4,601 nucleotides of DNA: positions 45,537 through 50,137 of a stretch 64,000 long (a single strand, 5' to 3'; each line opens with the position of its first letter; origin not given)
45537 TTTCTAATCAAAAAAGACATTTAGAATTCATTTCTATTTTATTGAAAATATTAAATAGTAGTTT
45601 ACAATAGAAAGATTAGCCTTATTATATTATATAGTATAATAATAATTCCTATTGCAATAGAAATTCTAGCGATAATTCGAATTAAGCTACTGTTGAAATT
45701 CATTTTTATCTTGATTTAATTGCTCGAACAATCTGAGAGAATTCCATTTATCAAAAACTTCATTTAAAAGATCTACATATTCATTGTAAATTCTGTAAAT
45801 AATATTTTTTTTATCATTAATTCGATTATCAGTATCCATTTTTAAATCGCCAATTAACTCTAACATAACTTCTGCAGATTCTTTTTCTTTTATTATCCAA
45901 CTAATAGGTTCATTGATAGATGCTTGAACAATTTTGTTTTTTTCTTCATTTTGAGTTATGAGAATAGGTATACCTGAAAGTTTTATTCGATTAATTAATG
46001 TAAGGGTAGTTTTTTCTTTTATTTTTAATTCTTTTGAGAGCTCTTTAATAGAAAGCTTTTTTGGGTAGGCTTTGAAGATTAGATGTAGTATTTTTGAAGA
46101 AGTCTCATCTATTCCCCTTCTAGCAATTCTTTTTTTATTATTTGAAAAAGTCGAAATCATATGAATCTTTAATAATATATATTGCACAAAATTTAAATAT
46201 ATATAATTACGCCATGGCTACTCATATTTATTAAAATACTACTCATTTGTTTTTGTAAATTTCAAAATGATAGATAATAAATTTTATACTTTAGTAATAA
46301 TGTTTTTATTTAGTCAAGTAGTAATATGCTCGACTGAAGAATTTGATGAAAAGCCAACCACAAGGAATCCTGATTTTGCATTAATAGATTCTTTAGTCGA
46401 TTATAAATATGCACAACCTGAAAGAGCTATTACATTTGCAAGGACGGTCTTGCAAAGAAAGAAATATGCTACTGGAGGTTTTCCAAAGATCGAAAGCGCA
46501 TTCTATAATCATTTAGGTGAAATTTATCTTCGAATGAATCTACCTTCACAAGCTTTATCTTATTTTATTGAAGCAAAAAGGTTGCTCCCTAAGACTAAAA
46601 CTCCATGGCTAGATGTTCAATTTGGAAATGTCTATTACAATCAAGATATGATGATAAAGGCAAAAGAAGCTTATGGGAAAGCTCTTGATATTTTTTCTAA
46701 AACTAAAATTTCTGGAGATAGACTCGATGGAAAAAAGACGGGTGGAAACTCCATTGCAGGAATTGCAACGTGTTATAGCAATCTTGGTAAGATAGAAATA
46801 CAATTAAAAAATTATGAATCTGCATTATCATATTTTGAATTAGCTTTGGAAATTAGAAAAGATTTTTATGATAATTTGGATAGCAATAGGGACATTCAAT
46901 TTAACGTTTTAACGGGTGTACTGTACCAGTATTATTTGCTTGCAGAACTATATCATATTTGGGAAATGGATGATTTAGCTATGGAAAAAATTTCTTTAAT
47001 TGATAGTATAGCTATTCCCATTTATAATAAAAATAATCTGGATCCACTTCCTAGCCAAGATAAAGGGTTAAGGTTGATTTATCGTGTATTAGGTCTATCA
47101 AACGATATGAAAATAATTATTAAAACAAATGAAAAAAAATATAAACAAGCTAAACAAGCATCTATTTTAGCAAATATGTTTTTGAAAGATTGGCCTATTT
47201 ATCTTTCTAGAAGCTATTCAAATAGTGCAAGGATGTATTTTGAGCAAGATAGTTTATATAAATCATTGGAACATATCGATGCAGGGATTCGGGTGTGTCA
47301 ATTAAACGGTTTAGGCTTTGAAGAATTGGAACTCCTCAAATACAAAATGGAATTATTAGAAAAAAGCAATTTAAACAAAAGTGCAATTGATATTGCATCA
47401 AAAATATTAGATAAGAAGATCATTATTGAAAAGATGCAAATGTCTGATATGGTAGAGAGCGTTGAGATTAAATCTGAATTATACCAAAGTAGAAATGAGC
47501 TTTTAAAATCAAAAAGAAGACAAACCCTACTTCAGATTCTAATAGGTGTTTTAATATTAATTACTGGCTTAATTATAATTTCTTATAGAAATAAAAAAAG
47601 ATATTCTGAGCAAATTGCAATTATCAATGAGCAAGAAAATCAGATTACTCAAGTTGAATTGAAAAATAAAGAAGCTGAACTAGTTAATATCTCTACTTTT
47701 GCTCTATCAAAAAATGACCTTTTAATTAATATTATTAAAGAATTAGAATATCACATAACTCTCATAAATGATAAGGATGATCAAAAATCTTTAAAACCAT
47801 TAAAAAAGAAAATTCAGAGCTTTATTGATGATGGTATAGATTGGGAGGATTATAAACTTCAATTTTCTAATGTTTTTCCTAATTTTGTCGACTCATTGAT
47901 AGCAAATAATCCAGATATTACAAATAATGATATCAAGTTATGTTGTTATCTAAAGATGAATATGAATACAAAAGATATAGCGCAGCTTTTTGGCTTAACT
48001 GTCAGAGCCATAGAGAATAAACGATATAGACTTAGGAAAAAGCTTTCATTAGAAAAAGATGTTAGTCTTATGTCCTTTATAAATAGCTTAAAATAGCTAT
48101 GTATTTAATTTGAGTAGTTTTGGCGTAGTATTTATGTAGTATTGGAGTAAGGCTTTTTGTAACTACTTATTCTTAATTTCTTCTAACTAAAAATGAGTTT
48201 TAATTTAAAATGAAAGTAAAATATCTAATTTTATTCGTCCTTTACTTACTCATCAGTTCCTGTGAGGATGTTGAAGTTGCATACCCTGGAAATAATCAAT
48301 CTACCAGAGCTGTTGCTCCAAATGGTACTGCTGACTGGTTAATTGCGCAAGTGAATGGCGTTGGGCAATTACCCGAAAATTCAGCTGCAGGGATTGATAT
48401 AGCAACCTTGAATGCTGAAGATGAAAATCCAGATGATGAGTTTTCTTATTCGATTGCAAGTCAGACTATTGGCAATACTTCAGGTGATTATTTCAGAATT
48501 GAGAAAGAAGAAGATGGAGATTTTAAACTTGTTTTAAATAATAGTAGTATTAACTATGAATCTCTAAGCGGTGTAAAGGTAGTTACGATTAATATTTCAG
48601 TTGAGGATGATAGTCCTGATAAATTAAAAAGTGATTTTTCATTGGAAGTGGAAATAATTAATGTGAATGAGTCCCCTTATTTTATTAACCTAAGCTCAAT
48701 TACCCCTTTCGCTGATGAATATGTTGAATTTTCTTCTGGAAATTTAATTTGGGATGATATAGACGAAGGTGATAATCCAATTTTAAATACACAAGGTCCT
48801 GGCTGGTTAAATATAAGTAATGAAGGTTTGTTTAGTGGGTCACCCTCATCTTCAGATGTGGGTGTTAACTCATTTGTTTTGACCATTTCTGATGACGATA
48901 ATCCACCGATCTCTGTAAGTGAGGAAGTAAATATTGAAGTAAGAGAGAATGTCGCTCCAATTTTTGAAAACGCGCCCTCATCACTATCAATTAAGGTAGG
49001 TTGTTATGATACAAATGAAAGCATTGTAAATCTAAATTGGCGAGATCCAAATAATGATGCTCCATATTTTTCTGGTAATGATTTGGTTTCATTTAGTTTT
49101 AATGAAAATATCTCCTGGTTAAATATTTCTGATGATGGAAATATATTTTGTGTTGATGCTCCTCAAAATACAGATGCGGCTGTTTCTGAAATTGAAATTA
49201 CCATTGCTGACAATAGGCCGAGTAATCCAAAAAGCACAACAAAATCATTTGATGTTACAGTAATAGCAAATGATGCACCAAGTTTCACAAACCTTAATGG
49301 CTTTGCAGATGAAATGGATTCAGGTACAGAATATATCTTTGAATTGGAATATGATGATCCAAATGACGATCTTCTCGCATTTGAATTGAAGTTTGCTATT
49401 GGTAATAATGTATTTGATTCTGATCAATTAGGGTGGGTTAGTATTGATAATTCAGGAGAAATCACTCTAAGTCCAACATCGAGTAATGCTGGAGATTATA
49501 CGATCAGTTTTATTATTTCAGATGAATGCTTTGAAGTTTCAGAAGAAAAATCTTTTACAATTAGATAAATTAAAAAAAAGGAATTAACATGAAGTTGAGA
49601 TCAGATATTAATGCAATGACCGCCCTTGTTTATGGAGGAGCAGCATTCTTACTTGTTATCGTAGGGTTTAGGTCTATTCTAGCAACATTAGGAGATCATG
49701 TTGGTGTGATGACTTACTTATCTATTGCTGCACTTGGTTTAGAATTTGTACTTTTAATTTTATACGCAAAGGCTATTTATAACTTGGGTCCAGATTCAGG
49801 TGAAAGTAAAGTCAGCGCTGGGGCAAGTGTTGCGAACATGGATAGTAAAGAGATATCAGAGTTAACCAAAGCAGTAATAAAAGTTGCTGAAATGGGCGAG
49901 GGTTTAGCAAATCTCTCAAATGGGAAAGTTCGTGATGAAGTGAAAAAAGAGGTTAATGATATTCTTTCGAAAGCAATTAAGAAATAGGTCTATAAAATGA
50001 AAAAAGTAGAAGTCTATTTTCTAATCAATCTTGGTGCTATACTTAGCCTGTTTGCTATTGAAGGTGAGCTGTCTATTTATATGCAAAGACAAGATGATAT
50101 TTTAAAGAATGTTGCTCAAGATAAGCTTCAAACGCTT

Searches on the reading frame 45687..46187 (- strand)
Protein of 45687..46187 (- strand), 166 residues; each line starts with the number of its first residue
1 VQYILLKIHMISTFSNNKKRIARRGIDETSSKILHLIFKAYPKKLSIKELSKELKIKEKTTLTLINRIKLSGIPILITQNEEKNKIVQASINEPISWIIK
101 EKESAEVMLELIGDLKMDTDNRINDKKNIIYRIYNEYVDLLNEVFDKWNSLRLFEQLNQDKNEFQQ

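Call 14: search_protein_families(library=pfam, proteins=[window:45687-46187:-], max_evalue=0.01)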
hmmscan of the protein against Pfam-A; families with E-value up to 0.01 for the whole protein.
window:45687-46187:- (166 aa): 1 family
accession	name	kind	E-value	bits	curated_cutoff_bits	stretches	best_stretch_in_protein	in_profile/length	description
PF22979.2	HTH_69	-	0.0033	17.7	27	1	29-73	11-55/69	Winged helix-turn-helix domain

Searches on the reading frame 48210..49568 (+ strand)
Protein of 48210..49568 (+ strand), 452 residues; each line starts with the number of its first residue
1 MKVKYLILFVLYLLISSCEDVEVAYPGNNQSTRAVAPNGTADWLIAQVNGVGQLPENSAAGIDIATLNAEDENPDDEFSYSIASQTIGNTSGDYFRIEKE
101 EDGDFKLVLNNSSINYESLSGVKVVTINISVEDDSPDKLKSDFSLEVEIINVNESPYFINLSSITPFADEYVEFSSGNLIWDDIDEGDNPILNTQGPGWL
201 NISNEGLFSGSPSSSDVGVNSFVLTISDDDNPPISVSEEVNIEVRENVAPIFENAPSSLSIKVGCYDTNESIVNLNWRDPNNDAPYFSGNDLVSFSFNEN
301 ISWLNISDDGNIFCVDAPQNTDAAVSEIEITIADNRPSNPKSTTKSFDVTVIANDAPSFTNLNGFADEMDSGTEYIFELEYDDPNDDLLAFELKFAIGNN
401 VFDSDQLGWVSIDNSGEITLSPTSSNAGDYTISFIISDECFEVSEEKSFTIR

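Call 3: search_protein_families(library=pfam, proteins=[window:48210-49568:+], max_evalue=1)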
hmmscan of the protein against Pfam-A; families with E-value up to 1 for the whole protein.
window:48210-49568:+ (452 aa): 7 families
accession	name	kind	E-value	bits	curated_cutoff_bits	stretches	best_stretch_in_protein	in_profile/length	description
PF05345.18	He_PIG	-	4.2e-09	37.2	24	1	196-239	48-90/96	Putative Ig domain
PF17963.7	Big_9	-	5.8e-05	24.3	23.6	2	354-439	1-77/89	Bacterial Ig domain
PF00028.23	Cadherin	-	0.0001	23.1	28.8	1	52-149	3-92/93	Cadherin domain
PF17892.7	Cadherin_5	-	0.00092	19.4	26.5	1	400-446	45-92/98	Cadherin-like domain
PF01105.29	EMP24_GP25L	-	0.017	15.6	25.9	1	88-141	58-107/182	emp24/gp25L/p24 family/GOLD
PF16820.11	PKD_3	-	0.061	13.6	26.3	1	415-450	18-51/68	PKD-like domain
PF02753.23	PapD_C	-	0.73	10.6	22.8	0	153-165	3-15/63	Pili assembly chaperone PapD, C-terminal domain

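Call 4: search_protein_families(library=ncbifam, proteins=[window:48210-49568:+], max_evalue=1)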
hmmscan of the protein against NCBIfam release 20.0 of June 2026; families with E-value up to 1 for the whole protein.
window:48210-49568:+ (452 aa): 2 families
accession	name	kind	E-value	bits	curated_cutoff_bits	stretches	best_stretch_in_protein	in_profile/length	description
NF012211.1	tand_rpt_95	domain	5.8e-06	26.2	90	2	173-254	9-95/98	tandem-95 repeat protein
NF008611.1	PRK11588.1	equivalog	0.16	10.6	500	1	195-226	74-105/492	putative basic amino acid antiporter YfcC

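Call 76: search_protein_families(library=padloc, proteins=[window:48210-49568:+], max_evalue=0.1)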
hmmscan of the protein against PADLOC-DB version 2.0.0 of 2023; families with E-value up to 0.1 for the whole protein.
window:48210-49568:+ (452 aa): 0 families

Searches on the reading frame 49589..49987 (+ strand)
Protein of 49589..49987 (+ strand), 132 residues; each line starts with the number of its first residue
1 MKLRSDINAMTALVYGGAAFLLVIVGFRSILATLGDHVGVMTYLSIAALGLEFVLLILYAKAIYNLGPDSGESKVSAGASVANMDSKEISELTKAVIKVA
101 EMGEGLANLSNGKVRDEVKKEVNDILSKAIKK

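Call 3: search_protein_families(library=pfam, proteins=[window:49589-49987:+], max_evalue=1)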
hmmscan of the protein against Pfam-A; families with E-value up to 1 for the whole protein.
window:49589-49987:+ (132 aa): 0 families

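Call 4: search_protein_families(library=ncbifam, proteins=[window:49589-49987:+], max_evalue=1)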
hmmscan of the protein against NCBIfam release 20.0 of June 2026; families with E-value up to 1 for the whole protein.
window:49589-49987:+ (132 aa): 0 families

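Call 10: search_solved_structures(query=window:49589-49987:+, max_evalue=10)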
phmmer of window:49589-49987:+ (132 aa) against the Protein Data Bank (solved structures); distinct sequences matched with E-value up to 10: 0.

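Call 23: find_homologous_proteins(query=window:49589-49987:+, max_evalue=0.001)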
Query window:49589-49987:+ (132 aa): 471 proteins with E <= 0.001 among 529 candidates; the best 120 are listed.
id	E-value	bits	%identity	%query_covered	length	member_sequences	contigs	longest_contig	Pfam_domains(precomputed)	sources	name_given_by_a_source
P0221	4.1e-73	261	100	100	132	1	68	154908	-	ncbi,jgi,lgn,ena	jgi:hypothetical protein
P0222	1.0e-72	259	99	100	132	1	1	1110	-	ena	-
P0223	1.0e-72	259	99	100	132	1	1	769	-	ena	-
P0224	3.1e-72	258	99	100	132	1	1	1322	-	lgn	-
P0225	4.8e-72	257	99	100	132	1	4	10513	-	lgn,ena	-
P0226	6.7e-72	257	98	100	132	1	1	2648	-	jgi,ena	jgi:hypothetical protein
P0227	9.1e-72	256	97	100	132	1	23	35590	-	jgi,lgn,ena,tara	tara:strand:- start:654 stop:1052 length:399 start_codon:yes stop_codon:yes gene_type:complete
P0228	1.0e-71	256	98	100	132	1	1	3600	-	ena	-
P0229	1.3e-71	256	96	100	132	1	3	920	-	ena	-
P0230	1.6e-71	256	97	100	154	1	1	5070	-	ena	-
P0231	1.6e-71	256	97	100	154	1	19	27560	-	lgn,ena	-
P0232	1.9e-71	255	98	100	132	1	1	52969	-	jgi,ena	jgi:hypothetical protein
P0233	2.3e-71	255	96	100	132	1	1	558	-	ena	-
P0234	5.7e-71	254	95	100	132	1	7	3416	-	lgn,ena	-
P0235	2.2e-70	252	96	100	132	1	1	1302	-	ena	-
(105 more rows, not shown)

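Call 76: search_protein_families(library=padloc, proteins=[window:49589-49987:+], max_evalue=0.1)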
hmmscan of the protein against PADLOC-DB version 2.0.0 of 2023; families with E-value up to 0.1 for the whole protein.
window:49589-49987:+ (132 aa): 0 families

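Call 103: search_solved_structures(query=A7, max_evalue=10, show_alignments=2)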
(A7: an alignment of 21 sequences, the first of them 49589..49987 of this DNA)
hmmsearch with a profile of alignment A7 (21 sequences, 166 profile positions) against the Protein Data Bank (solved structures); distinct sequences matched with E-value up to 10: 388 (the best 60 are shown).
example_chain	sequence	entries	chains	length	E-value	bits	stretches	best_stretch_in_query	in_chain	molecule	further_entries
8qae_A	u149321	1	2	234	0.0003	23.8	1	87-140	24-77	sc-apCC-6-SLLA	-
8a3k_UNK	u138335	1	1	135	0.0023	20.9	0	85-136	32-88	sc-apCC-4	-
7zr2_A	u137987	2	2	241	0.0043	20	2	99-156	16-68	Spike protein S2',Chimeric protein mimic of SARS-CoV-2 Spike HR1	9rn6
9fm1_A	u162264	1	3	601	0.0054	19.7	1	97-150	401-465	Hemagglutinin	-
9r1o_A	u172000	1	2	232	0.008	19.1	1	83-157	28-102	sc-apCC-6-DPH-NR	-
3ja6_H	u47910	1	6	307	0.014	18.3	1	103-141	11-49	Methyl-accepting chemotaxis protein 2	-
2ch7_B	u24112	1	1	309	0.016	18.1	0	101-141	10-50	METHYL-ACCEPTING CHEMOTAXIS PROTEIN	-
9r1n_A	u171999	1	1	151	0.016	18.1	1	89-148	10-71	sc-apCC-4-DPH-2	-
4nrj_B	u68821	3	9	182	0.021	17.7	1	97-150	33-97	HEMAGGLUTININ HA2 CHAIN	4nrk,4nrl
7wxz_A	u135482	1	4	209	0.021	17.7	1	78-128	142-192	Spike protein S2'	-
3bt6_B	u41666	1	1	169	0.023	17.6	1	97-150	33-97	Influenza B hemagglutinin (HA)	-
2rft_B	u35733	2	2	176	0.025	17.5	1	97-150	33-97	Influenza B hemagglutinin (HA)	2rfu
4fqk_B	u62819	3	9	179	0.026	17.4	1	97-150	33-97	Hemagglutinin HA2 | Hemagglutinin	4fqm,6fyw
7cot_A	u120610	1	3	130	0.027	17.4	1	75-130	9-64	Spike glycoprotein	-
7y9n_A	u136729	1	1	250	0.027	17.4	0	91-137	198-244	Spike protein S2',5HB-H2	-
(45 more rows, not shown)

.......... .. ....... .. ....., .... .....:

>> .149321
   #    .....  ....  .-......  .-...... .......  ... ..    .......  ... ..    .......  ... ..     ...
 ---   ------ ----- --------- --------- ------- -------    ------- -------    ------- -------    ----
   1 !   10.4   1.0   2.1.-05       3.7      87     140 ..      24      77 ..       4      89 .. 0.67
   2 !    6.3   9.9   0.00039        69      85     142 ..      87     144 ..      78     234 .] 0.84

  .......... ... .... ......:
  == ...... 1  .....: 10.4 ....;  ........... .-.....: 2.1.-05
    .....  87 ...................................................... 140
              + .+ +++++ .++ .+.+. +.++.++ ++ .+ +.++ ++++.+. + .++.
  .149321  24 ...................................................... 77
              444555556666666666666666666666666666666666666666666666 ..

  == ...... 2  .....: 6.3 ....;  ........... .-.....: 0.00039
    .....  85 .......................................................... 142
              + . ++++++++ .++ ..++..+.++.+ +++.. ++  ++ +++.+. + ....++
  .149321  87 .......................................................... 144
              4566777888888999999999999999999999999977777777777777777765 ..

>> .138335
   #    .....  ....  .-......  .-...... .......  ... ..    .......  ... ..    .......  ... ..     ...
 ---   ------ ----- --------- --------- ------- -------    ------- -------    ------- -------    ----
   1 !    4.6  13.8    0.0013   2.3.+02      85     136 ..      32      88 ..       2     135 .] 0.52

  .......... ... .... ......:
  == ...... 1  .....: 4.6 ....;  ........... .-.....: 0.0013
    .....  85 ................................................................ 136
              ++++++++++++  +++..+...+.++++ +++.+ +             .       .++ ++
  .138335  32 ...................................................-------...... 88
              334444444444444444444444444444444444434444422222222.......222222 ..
